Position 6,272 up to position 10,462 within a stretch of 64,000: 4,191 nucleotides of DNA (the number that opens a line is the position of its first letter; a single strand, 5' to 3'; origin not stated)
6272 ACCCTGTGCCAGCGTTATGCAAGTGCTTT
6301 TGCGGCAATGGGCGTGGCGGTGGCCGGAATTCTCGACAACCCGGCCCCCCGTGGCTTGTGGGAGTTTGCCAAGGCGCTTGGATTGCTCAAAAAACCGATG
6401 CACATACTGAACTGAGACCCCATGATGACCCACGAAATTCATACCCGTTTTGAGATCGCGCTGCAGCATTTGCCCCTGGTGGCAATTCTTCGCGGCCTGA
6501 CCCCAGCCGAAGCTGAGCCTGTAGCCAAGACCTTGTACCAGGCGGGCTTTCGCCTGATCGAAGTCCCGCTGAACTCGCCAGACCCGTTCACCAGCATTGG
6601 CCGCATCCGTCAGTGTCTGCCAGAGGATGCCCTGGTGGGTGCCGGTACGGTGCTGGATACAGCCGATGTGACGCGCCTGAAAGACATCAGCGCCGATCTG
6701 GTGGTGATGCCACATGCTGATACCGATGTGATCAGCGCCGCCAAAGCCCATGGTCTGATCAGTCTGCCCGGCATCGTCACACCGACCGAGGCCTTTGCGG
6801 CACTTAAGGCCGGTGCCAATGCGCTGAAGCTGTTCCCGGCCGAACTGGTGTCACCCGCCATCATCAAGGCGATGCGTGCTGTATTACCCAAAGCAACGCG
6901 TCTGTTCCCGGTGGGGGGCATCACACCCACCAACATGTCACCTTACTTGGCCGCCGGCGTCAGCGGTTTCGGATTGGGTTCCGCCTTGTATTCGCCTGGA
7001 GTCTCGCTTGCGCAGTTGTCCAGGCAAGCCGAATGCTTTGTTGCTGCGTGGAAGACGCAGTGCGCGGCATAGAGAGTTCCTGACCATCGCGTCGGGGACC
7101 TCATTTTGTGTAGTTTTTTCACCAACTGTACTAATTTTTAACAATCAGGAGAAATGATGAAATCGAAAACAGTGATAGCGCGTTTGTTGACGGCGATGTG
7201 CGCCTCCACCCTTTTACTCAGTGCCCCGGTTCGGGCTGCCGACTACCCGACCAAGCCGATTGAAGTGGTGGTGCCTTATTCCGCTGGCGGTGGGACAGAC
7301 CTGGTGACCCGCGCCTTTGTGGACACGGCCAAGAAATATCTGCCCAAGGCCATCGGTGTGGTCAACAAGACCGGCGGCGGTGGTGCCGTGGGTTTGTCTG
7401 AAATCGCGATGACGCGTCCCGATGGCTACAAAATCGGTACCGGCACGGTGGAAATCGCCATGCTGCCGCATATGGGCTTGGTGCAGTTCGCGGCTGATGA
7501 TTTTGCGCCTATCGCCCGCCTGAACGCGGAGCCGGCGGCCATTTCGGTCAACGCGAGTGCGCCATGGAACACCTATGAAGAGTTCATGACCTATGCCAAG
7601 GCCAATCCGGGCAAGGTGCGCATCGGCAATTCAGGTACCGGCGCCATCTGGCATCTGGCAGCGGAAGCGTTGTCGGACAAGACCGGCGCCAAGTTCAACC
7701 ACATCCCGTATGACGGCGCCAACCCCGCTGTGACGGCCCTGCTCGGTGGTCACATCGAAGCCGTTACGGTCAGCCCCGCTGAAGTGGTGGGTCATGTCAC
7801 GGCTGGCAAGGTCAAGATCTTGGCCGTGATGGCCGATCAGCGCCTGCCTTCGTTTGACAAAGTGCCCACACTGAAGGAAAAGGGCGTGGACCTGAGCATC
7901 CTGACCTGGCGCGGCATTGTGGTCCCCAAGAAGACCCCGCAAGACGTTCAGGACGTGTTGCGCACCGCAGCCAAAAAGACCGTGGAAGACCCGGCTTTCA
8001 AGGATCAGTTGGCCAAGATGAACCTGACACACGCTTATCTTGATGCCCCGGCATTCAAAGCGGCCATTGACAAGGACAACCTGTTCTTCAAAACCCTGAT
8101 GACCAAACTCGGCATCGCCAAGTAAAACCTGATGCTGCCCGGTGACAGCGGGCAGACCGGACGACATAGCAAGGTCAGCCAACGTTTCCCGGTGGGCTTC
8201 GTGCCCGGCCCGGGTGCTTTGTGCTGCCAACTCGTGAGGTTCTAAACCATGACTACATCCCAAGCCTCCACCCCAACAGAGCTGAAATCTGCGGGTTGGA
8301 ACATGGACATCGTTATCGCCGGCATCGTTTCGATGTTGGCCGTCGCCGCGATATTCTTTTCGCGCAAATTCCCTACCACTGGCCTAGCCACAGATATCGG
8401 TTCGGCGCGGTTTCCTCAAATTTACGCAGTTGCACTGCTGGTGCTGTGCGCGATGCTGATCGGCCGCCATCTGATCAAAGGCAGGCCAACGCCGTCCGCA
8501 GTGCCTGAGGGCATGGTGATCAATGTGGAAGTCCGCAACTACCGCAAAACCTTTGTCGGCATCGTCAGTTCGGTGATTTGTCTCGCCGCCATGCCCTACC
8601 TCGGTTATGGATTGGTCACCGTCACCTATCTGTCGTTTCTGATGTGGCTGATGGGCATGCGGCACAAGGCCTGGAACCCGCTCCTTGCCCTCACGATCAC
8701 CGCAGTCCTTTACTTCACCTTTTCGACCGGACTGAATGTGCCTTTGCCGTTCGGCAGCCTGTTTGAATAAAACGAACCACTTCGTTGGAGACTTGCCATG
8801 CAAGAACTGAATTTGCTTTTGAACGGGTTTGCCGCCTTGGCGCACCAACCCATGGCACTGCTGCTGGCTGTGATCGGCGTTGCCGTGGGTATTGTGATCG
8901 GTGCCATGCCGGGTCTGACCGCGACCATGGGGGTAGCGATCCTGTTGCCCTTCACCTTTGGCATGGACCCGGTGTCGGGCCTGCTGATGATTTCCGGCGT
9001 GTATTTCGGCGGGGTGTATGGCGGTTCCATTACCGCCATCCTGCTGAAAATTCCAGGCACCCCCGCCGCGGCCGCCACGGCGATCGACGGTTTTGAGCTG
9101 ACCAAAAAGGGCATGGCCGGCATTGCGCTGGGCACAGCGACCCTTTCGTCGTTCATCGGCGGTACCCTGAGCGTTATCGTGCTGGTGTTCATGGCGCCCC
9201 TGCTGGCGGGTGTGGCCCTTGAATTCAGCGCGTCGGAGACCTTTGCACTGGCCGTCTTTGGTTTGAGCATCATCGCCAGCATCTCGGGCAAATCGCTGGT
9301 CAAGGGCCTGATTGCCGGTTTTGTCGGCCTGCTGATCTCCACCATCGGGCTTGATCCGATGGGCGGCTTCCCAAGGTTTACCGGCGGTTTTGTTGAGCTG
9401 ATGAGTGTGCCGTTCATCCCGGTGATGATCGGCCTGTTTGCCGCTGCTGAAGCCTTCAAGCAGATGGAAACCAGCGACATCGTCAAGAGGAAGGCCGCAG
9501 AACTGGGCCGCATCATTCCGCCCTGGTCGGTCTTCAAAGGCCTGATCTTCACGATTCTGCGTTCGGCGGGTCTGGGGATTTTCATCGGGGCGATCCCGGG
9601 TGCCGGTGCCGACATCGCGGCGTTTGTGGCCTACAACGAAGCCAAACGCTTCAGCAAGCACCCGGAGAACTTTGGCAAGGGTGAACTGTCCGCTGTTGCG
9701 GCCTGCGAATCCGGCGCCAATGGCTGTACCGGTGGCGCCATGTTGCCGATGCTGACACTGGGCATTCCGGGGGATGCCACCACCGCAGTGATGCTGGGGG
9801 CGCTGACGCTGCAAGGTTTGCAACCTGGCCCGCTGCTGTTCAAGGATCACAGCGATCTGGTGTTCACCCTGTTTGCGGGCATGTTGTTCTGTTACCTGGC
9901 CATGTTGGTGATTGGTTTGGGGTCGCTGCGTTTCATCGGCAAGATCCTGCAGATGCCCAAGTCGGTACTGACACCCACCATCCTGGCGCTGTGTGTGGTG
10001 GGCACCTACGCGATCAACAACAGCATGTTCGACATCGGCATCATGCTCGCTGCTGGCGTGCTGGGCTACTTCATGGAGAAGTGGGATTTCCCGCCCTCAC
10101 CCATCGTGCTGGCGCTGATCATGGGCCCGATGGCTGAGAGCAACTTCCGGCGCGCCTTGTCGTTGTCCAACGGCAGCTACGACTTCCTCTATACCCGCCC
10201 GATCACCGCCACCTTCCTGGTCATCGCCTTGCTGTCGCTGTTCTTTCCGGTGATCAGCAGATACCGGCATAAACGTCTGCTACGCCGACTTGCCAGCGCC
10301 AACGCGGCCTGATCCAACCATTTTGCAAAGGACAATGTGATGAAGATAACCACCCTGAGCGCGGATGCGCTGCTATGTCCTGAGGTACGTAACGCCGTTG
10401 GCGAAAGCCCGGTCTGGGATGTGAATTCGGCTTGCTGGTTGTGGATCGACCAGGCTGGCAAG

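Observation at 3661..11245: Sugar-acid cluster that matches no known pathway: DEH-reductase-like SDR plus DgoK/DgoA, with no dehydratase and no lyase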

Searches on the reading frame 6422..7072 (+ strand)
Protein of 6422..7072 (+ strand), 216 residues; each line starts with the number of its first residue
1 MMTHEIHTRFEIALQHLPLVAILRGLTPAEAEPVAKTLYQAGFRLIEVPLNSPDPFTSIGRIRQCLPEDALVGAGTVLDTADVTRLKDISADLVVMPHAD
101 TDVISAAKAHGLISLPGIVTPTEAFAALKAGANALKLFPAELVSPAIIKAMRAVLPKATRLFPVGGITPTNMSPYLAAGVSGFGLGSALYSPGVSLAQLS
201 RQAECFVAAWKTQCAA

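Call 3: search_protein_families(library=pfam, proteins=[window:6422-7072:+])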
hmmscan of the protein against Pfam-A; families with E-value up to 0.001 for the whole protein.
window:6422-7072:+ (216 aa): 1 family
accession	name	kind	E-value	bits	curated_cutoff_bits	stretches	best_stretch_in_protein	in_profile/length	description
PF01081.25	Aldolase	-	2.1e-29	102.8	27.8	1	13-190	4-180/196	KDPG and KHG aldolase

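Call 4: search_protein_families(library=ncbifam, proteins=[window:6422-7072:+])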
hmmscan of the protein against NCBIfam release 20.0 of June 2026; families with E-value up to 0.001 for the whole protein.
window:6422-7072:+ (216 aa): 8 families
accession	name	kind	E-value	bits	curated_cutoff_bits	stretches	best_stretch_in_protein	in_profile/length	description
NF006600.0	PRK09140.1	subfamily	1.6e-86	288.9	207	1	10-213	4-207/210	2-dehydro-3-deoxy-6-phosphogalactonate aldolase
TIGR01182.1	eda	subfamily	5.6e-40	136.9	156.05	1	13-192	4-182/204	bifunctional 4-hydroxy-2-oxoglutarate aldolase/2-dehydro-3-deoxy-phosphogluconate aldolase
NF005673.0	PRK07455.1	equivalog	4.1e-33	114.4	232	1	12-193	8-188/213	bifunctional 4-hydroxy-2-oxoglutarate aldolase/2-dehydro-3-deoxy-phosphogluconate aldolase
NF005119.0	PRK06552.1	subfamily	2.6e-30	105.5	238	1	14-193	10-190/213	bifunctional 2-keto-4-hydroxyglutarate aldolase/2-keto-3-deoxy-6-phosphogluconate aldolase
NF004325.0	PRK05718.1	subfamily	3.3e-30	105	241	1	9-178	7-175/213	keto-hydroxyglutarate-aldolase/keto-deoxy-phosphogluconate aldolase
NF004673.0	PRK06015.1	equivalog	8.2e-21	74.8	320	1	14-177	12-174/212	2-dehydro-3-deoxy-phosphogluconate aldolase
NF005499.0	PRK07114.1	equivalog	3.7e-19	69.3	275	1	19-191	18-194/223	bifunctional 4-hydroxy-2-oxoglutarate aldolase/2-dehydro-3-deoxy-phosphogluconate aldolase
NF041633.1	trifunc_aldol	exception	2.1e-17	62.8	700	1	14-207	6-214/580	KHG/KDPG aldolase/sugar kinase fusion protein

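Call 27: search_solved_structures(query=window:6422-7072:+, max_evalue=1e-10, show_alignments=3)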
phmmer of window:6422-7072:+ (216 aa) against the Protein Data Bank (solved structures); distinct sequences matched with E-value up to 1e-10: 45.
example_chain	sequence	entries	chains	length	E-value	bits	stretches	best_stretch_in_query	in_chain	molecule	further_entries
2v81_A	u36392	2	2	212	1.2e-47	165.6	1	16-211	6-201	2-DEHYDRO-3-DEOXY-6-PHOSPHOGALACTONATE ALDOLASE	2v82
4qcc_A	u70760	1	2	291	2.9e-47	164.3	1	16-211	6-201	2-dehydro-3-deoxy-6-phosphogalactonate aldolase, peptidyl-prolyl cis-trans isomerase chime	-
8cwz_B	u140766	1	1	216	6.4e-33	117.5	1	9-192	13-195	I432-1-X3 Chain B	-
1vlw_A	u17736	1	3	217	1.2e-32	116.5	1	4-192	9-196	2-dehydro-3-deoxyphosphogluconate aldolase/4-hydroxy-2-oxoglutarate aldolase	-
8cus_B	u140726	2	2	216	3.2e-32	115.2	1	9-192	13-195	I432-1(NaCl) Chain B | I432-1(Imd) Chain B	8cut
8far_B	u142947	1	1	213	6.9e-32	114.1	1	17-192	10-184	I432-1-CC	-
1wa3_A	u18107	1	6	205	1.2e-31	113.3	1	17-192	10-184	2-KETO-3-DEOXY-6-PHOSPHOGLUCONATE ALDOLASE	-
11kc_a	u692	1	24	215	1.4e-31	113.1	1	18-191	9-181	Designed nanoparticle O43-B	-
9fo3_A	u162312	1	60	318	2.7e-31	112.2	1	16-207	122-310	CAP255 gp140 SpyTag-SpyCatcher mi3,2-dehydro-3-deoxyphosphogluconate aldolase/4-hydroxy-2-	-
7b3y_B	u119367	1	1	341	3.1e-31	112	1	17-207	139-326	Fibronectin binding protein,2-dehydro-3-deoxyphosphogluconate aldolase/4-hydroxy-2-oxoglut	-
8jga_A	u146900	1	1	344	3.2e-31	111.9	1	16-207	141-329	Peptidyl-prolyl cis-trans isomerase FKBP1A,2-dehydro-3-deoxyphosphogluconate aldolase/4-hy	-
9dnd_D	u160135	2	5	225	3.5e-31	111.8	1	11-207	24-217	Pseudosymmetric protein nanocages GI4 A Chain | Pseudosymmetric protein nanocage GI9-F7 A chain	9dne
8jgc_A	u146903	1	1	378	4e-31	111.6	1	17-207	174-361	LOV domain-containing protein,2-dehydro-3-deoxyphosphogluconate aldolase/4-hydroxy-2-oxogl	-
8e01_A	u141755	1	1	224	4.6e-31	111.4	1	16-207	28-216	2-dehydro-3-deoxyphosphogluconate aldolase/4-hydroxy-2-oxoglutarate aldolase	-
8ed3_A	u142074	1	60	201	4.7e-31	111.4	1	18-207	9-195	Designed I3-01 icosahedron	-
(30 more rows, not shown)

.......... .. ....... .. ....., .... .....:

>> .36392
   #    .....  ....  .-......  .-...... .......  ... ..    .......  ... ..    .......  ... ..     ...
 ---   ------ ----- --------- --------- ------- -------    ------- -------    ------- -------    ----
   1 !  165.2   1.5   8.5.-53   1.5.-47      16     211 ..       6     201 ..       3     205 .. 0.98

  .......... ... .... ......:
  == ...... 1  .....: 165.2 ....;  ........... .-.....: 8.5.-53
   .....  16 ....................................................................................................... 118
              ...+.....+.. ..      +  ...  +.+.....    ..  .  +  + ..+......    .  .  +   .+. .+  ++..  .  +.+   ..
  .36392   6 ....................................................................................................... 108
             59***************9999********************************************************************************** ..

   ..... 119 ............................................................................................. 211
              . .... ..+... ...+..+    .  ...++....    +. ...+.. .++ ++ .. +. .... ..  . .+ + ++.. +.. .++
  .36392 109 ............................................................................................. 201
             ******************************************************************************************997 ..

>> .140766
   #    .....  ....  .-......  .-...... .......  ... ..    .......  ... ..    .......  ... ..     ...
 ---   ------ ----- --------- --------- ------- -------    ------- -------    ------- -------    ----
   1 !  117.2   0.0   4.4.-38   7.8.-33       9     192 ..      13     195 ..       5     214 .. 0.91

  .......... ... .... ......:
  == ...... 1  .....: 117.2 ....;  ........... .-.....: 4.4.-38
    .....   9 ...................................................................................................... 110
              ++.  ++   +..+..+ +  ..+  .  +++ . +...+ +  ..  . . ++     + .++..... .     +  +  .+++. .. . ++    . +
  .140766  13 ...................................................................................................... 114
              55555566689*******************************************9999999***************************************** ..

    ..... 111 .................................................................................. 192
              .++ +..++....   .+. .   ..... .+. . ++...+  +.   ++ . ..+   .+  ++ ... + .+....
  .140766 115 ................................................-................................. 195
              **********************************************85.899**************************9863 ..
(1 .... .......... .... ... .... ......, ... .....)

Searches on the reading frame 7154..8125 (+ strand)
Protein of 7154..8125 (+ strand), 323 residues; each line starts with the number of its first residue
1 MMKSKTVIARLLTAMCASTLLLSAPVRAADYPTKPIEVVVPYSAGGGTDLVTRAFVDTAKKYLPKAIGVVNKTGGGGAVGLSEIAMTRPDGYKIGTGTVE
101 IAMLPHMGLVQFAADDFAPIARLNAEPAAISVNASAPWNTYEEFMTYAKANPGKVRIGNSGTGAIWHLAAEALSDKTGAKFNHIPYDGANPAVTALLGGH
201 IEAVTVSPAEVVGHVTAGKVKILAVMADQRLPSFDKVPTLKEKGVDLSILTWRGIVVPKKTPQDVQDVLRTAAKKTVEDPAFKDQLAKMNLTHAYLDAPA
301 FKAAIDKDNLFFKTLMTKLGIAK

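Call 3: search_protein_families(library=pfam, proteins=[window:7154-8125:+])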
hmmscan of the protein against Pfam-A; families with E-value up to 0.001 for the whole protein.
window:7154-8125:+ (323 aa): 1 family
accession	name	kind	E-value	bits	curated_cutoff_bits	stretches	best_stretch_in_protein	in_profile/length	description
PF03401.19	TctC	-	1.8e-57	195.4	27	1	52-305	2-258/274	Tripartite tricarboxylate transporter family receptor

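Call 4: search_protein_families(library=ncbifam, proteins=[window:7154-8125:+])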
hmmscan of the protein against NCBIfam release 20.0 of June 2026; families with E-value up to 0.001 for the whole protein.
window:7154-8125:+ (323 aa): 0 families

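Call 34: search_solved_structures(query=window:7154-8125:+, max_evalue=1e-10)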
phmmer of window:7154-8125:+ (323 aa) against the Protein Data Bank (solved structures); distinct sequences matched with E-value up to 1e-10: 11.
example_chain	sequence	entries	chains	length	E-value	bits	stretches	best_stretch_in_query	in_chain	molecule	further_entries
4x9t_A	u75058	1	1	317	1.4e-98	333.5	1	28-321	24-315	Uncharacterized protein UPF0065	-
25hk_A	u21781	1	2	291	1.7e-63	218.3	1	28-309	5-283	Tripartite tricarboxylate transporter substrate binding protein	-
2dvz_A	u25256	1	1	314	1.2e-42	149.8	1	29-282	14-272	Putative exported protein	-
2f5x_A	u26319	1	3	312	2.6e-40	142.2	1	28-291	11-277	BugD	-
8hkb_A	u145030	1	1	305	1.6e-38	136.3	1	35-285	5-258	Periplasmic terephthalate binding protein (TBP)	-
8hka_A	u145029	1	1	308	1.2e-37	133.4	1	35-285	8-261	Periplasmic terephthalate binding protein (TBP)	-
8hk9_D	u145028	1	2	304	1.6e-37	133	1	35-285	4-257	Periplasmic terephthalate binding protein (TBP)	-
2qpq_A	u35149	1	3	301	1.2e-35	126.9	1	29-321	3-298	protein Bug27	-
7ndr_A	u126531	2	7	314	1.2e-30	110.4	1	33-270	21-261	Tripartite tricarboxylate transporter substrate binding protein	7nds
6hke_A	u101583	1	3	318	1.5e-28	103.5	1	28-287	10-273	Possible TctC subunit of the Tripartite Tricarboxylate Transport(TTT) Family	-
5oei_A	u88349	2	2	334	2.9e-27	99.3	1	28-272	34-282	Uncharacterized protein family UPF0065:Tat pathway signal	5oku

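Call 52: search_solved_structures(query=window:7154-8125:+, max_evalue=1e-50, show_alignments=2)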
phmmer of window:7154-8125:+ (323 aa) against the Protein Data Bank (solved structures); distinct sequences matched with E-value up to 1e-50: 2.
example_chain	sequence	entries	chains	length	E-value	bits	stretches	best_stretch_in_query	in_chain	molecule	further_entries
4x9t_A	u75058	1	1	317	1.4e-98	333.5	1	28-321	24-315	Uncharacterized protein UPF0065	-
25hk_A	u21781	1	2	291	1.7e-63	218.3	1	28-309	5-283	Tripartite tricarboxylate transporter substrate binding protein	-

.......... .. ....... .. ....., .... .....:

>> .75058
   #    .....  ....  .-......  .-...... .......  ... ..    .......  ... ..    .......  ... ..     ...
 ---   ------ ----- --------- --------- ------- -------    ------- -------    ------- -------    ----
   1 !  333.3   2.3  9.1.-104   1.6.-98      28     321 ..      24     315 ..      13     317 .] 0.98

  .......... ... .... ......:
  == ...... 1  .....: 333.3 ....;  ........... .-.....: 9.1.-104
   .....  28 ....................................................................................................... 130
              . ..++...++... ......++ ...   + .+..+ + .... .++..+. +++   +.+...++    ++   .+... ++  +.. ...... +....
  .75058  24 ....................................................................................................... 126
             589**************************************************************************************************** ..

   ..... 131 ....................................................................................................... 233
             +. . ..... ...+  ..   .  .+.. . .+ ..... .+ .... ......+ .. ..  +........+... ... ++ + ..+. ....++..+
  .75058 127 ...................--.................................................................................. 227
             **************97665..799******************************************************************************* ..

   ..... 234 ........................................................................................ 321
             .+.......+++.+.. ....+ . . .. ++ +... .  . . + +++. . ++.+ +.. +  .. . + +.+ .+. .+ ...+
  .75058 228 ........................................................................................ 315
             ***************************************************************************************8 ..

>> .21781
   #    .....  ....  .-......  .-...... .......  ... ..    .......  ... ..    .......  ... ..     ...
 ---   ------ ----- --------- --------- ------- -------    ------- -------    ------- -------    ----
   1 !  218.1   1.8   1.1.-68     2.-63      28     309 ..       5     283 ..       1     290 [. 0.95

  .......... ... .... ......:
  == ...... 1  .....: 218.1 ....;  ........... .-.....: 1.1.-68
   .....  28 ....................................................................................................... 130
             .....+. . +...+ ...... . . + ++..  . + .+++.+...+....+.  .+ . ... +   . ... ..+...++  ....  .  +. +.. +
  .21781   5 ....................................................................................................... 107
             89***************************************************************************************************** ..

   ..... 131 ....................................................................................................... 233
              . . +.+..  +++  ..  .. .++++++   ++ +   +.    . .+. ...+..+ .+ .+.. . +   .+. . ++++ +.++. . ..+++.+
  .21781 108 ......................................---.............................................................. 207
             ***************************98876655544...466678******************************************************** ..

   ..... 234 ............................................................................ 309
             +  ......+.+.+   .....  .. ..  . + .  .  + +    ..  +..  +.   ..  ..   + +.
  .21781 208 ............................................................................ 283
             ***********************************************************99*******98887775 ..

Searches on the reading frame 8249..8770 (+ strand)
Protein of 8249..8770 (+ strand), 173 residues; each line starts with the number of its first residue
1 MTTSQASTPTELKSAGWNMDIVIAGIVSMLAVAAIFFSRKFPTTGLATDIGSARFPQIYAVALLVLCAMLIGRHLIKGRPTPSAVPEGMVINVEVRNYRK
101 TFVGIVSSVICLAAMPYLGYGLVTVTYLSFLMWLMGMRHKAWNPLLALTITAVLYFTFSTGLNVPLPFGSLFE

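Call 3: search_protein_families(library=pfam, proteins=[window:8249-8770:+])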
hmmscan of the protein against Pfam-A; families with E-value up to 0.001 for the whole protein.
window:8249-8770:+ (173 aa): 1 family
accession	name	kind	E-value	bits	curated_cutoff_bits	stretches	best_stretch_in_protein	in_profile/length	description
PF07331.16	TctB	-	3.8e-13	50.2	29.1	1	23-167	2-137/137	Tripartite tricarboxylate transporter TctB family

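Call 4: search_protein_families(library=ncbifam, proteins=[window:8249-8770:+])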
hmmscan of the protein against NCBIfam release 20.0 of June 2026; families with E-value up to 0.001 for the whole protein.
window:8249-8770:+ (173 aa): 0 families

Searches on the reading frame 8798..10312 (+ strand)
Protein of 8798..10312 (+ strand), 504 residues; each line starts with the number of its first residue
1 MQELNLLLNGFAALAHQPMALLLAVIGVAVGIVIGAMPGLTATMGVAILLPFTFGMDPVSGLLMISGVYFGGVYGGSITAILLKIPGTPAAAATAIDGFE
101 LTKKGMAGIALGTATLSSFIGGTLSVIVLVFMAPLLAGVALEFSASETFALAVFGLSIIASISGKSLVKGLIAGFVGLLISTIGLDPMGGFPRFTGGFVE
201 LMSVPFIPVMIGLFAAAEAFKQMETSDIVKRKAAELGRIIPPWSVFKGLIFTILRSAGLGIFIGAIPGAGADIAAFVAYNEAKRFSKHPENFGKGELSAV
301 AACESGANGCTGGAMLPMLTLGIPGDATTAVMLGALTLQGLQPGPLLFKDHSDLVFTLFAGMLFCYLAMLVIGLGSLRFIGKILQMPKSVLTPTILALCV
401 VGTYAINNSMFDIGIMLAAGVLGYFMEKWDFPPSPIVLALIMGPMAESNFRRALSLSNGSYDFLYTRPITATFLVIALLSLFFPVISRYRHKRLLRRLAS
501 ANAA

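Call 3: search_protein_families(library=pfam, proteins=[window:8798-10312:+])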
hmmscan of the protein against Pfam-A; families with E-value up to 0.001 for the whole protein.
window:8798-10312:+ (504 aa): 1 family
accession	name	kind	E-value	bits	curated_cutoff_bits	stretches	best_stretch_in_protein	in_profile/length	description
PF01970.21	TctA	-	7.9e-152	506.2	28.9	1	21-438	1-423/423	Tripartite tricarboxylate transporter TctA family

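Call 4: search_protein_families(library=ncbifam, proteins=[window:8798-10312:+])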
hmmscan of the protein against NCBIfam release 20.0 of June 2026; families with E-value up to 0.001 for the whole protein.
window:8798-10312:+ (504 aa): 0 families
